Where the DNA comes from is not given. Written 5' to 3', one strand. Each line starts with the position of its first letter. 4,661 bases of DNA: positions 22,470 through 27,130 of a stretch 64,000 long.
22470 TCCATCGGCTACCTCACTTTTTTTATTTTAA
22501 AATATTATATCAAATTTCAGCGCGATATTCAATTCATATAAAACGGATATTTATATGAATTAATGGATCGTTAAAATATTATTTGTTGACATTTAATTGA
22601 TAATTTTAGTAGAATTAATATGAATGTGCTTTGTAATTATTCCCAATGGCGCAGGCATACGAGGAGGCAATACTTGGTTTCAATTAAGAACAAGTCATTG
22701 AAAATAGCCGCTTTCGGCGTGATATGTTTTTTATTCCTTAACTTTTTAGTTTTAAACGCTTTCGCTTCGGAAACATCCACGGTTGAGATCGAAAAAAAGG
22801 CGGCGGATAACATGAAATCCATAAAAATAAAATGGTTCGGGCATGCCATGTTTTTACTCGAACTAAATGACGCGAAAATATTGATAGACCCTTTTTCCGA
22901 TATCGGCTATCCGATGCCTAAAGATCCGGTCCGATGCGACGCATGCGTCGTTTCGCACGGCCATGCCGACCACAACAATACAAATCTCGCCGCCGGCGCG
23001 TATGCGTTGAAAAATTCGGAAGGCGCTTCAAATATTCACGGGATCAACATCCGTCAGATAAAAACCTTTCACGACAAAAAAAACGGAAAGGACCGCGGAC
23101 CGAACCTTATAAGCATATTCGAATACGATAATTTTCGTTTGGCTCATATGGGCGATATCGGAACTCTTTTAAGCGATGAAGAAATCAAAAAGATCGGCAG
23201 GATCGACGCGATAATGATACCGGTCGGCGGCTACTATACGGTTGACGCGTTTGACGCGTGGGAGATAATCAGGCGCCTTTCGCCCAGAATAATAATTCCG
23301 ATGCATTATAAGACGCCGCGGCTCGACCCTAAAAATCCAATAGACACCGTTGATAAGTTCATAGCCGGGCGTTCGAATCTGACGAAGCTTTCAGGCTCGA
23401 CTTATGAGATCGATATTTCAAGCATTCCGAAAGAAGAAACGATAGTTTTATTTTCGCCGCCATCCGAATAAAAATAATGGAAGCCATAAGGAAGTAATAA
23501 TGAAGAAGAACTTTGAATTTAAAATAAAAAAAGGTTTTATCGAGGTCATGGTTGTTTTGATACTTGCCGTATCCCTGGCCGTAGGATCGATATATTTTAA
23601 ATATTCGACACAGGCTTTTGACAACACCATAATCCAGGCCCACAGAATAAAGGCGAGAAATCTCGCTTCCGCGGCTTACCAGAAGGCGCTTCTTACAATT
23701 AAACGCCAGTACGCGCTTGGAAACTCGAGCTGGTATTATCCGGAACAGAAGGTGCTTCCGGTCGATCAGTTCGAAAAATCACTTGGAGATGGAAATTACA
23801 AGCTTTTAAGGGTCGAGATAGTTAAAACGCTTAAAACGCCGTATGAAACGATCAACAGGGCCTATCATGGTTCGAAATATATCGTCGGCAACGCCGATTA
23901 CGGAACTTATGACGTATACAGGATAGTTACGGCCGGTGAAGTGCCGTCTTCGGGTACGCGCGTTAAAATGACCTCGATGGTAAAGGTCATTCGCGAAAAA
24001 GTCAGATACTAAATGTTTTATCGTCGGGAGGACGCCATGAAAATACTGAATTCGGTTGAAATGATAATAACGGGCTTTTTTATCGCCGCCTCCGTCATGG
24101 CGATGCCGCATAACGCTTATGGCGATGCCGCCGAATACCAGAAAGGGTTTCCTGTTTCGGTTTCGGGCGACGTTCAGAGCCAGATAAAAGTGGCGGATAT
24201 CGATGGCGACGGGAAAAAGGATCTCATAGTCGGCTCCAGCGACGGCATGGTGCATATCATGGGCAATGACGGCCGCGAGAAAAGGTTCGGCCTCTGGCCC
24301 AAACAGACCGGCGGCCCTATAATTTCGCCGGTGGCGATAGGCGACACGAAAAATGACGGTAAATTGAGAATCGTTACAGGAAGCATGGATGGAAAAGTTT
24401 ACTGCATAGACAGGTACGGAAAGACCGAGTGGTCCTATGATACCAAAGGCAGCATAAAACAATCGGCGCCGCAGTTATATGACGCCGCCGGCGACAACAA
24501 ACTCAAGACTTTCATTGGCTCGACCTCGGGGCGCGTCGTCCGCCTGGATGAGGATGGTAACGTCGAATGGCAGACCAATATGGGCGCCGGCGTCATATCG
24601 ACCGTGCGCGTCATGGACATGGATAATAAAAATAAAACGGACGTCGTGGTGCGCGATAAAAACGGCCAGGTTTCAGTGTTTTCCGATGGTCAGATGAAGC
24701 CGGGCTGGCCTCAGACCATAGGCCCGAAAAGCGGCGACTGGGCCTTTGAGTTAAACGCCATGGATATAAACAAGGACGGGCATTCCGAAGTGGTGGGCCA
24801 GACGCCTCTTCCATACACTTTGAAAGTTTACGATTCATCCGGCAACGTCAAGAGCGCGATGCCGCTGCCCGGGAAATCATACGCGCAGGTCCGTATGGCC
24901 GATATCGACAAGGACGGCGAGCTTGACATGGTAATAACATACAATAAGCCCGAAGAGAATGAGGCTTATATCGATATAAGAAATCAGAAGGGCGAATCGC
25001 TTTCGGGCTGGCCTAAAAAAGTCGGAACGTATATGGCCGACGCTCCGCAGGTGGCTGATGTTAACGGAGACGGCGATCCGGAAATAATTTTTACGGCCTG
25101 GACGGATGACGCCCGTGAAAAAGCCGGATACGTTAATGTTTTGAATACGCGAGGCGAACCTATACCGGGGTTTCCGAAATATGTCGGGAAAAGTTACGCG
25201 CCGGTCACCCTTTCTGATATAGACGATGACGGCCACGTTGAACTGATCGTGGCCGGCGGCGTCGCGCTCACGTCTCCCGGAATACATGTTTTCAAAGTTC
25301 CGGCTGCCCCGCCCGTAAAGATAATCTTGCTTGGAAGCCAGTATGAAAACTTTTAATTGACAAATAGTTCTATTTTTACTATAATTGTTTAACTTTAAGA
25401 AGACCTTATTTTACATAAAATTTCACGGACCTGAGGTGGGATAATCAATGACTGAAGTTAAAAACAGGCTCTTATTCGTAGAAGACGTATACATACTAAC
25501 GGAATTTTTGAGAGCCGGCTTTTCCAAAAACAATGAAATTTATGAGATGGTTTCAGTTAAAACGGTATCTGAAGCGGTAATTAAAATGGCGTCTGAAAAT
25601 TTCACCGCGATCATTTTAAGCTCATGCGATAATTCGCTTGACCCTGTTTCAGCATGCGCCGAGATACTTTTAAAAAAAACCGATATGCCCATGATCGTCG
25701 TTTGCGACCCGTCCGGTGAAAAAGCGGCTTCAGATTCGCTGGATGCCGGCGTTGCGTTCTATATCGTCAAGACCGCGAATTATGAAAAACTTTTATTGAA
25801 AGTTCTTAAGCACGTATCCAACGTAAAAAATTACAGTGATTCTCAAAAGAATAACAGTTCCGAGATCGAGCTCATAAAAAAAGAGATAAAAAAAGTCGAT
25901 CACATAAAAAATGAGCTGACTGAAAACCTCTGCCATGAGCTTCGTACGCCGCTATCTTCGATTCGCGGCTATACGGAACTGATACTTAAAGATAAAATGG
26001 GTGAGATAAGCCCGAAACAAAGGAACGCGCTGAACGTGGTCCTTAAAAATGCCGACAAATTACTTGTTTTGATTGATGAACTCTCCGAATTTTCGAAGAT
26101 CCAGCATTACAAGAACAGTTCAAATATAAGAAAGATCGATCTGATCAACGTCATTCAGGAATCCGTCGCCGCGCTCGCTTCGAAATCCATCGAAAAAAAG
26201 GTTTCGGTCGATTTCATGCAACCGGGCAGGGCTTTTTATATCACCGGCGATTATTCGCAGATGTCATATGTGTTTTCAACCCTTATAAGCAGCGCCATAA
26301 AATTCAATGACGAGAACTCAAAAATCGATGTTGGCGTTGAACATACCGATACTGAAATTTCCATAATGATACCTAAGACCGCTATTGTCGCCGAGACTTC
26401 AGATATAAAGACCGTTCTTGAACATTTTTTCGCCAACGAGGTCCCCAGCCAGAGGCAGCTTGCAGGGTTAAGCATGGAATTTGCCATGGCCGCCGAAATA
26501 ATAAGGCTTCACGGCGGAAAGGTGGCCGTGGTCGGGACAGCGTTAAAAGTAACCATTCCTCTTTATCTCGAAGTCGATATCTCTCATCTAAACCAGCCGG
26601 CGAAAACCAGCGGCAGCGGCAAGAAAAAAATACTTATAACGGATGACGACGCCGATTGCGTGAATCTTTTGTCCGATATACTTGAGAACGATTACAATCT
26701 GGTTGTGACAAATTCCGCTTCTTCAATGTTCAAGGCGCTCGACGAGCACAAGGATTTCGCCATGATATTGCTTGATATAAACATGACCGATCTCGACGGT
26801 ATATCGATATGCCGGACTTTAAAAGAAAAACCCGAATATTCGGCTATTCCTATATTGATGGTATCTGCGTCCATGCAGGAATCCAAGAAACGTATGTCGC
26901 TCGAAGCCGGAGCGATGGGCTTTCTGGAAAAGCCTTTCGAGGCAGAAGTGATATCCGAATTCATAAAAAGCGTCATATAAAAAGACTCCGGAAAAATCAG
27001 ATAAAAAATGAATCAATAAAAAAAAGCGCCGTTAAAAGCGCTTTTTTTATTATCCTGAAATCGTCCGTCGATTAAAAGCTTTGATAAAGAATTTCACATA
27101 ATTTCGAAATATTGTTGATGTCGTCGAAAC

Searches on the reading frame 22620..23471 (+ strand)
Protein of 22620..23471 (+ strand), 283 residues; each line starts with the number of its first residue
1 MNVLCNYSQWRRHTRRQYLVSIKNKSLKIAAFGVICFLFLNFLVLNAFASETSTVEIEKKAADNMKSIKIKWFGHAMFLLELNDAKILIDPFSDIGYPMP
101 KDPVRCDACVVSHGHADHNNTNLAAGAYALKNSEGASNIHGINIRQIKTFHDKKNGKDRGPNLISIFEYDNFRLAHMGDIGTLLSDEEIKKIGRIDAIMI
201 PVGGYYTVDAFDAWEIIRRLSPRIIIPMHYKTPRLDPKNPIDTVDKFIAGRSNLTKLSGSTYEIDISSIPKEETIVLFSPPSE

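Call 26: search_protein_families(library=ncbifam, proteins=[window:22620-23471:+], max_evalue=1e-20)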
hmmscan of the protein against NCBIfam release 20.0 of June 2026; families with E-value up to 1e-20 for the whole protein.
window:22620-23471:+ (283 aa): 1 family
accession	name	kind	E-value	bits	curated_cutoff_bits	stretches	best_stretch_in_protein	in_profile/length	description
NF001911.0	PRK00685.1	equivalog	3.9e-24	85.4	144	0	131-233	89-197/228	metal-dependent hydrolase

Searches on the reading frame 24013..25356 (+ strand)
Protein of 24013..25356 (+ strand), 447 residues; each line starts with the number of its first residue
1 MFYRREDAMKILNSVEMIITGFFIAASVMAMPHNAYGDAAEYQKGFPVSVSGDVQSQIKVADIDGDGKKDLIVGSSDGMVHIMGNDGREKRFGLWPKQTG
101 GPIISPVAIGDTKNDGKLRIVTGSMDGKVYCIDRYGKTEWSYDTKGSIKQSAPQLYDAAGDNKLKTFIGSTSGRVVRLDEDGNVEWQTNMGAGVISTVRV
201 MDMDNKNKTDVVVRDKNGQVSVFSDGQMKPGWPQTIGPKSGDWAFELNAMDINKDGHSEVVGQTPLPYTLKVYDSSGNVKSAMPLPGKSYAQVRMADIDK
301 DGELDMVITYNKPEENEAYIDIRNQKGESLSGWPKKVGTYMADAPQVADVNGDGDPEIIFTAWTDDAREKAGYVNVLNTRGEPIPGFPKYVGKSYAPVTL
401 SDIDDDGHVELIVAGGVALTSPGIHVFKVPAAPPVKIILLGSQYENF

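Call 26: search_protein_families(library=ncbifam, proteins=[window:24013-25356:+], max_evalue=1e-20)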
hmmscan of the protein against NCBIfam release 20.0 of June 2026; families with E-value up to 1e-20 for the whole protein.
window:24013-25356:+ (447 aa): 0 families

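Call 67: search_protein_families(library=pfam, proteins=[window:24013-25356:+], max_evalue=0.0001)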
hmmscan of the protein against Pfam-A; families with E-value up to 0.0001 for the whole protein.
window:24013-25356:+ (447 aa): 9 families
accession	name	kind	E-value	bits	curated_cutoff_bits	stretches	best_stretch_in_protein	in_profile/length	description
PF13517.12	FG-GAP_3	-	3.8e-24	85.5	26.9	3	62-120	1-59/61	FG-GAP-like repeat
PF25292.1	Beta-prop_CGLA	-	6.6e-16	59.1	26.8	1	94-145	21-72/316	Lambda-carrageenase beta-propeller domain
PF13570.13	Beta-prop_ACSF4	-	1.4e-15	58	133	1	67-224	144-288/329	Beta-alanine-activating enzyme, beta-propeller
PF01839.29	FG-GAP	-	5.3e-14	52.2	22.1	0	60-82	7-36/37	FG-GAP repeat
PF16743.10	PliI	-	2.2e-09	37.5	27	0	40-74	45-78/123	Periplasmic lysozyme inhibitor of I-type lysozyme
PF14783.12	BBS2_Mid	-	2.4e-08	34.5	27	0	59-86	3-30/108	Ciliary BBSome complex subunit 2, middle region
PF15907.11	Itfg2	-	5.3e-08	32.9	27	0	57-82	77-102/330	Integrin-alpha FG-GAP repeat-containing protein 2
PF23743.1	Beta-prop_BBS7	-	8.9e-08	32.2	27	0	57-130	223-295/299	BBS7 beta-propeller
PF12256.14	TcdB_toxin_midN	-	3.7e-06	26.8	24.8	0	44-76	15-48/181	Insecticide toxin TcdB middle/N-terminal region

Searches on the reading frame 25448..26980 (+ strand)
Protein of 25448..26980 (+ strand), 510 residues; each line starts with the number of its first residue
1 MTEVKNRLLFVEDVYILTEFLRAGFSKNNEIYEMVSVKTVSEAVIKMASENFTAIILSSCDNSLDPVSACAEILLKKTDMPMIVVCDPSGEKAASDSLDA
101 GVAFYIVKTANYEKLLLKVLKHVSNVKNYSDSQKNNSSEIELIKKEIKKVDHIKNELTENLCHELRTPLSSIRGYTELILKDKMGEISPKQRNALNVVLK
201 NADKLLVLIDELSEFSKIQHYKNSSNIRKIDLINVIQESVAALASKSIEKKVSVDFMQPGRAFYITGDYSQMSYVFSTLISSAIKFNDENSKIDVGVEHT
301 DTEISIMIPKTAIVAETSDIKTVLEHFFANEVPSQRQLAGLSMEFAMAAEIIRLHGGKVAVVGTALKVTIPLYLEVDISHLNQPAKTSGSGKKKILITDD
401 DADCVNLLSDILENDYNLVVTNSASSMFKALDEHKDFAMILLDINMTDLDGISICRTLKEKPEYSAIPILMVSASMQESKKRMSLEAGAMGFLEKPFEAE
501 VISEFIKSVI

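Call 27: search_protein_families(library=ncbifam, proteins=[window:25448-26980:+], max_evalue=1e-20)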
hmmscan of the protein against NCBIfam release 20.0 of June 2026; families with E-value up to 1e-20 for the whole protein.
window:25448-26980:+ (510 aa): 20 families
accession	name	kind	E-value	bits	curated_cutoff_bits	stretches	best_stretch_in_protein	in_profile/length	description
NF047465.1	hybrid_HK_LvrA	exception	1.2e-36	126.1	1200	1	133-388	181-438/819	hybrid histidine kinase/response regulator LvrA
NF008318.0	PRK11107.1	equivalog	2.5e-35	121.8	890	0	139-362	278-503/920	two-component sensor histidine kinase BarA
NF038297.2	hybrid_HK_HrmK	equivalog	3.4e-35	121.8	725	1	121-506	203-604/607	hybrid histidine kinase/response regulator HrmK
NF046044.1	PnpS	equivalog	1.6e-32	113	400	1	146-362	162-376/390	two-component system histidine kinase PnpS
TIGR02956.1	TMAO_torS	equivalog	2.4e-30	105.4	676.5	1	143-509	453-819/967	TMAO reductase system sensor histidine kinase/response regulator TorS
NF041880.1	EPS_EpsF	equivalog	5.8e-29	100.9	900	0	161-360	281-474/492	response regulator EpsF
TIGR02966.1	phoR_proteo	equivalog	2.3e-28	99.2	334.2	1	146-362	106-320/333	phosphate regulon sensor histidine kinase PhoR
NF033092.0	HK_WalK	equivalog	1.3e-26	93.4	725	1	146-362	364-579/594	cell wall metabolism sensor histidine kinase WalK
NF041947.1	LuxQ_Vibrio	equivalog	2.9e-26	91.6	1200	1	141-502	459-831/843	quorum-sensing autoinducer 2 sensor kinase/phosphatase LuxQ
NF033091.0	HK_VanS_ACDEFG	equivalog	6.8e-25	87.8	400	1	141-368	61-286/293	vancomycin resistance histidine kinase VanS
NF007135.0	PRK09581.1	equivalog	5.4e-24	84.8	474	0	394-509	4-119/457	PleD family two-component system response regulator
NF045901.1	HisKinLetSLeg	equivalog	9.4e-24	83.4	1650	0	138-360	277-501/906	two-component system sensor histidine kinase LetS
NF011874.0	PRK15347.1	equivalog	1.6e-23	82.7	852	0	133-373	377-615/921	two component system sensor kinase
NF007005.1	PRK09468.1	equivalog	3.7e-23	82.2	331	0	392-509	3-118/237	osmolarity response regulator transcription factor OmpR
NF008312.0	PRK11100.1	equivalog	1.3e-22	80.3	356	1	135-364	238-461/477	two-component system sensor histidine kinase CreC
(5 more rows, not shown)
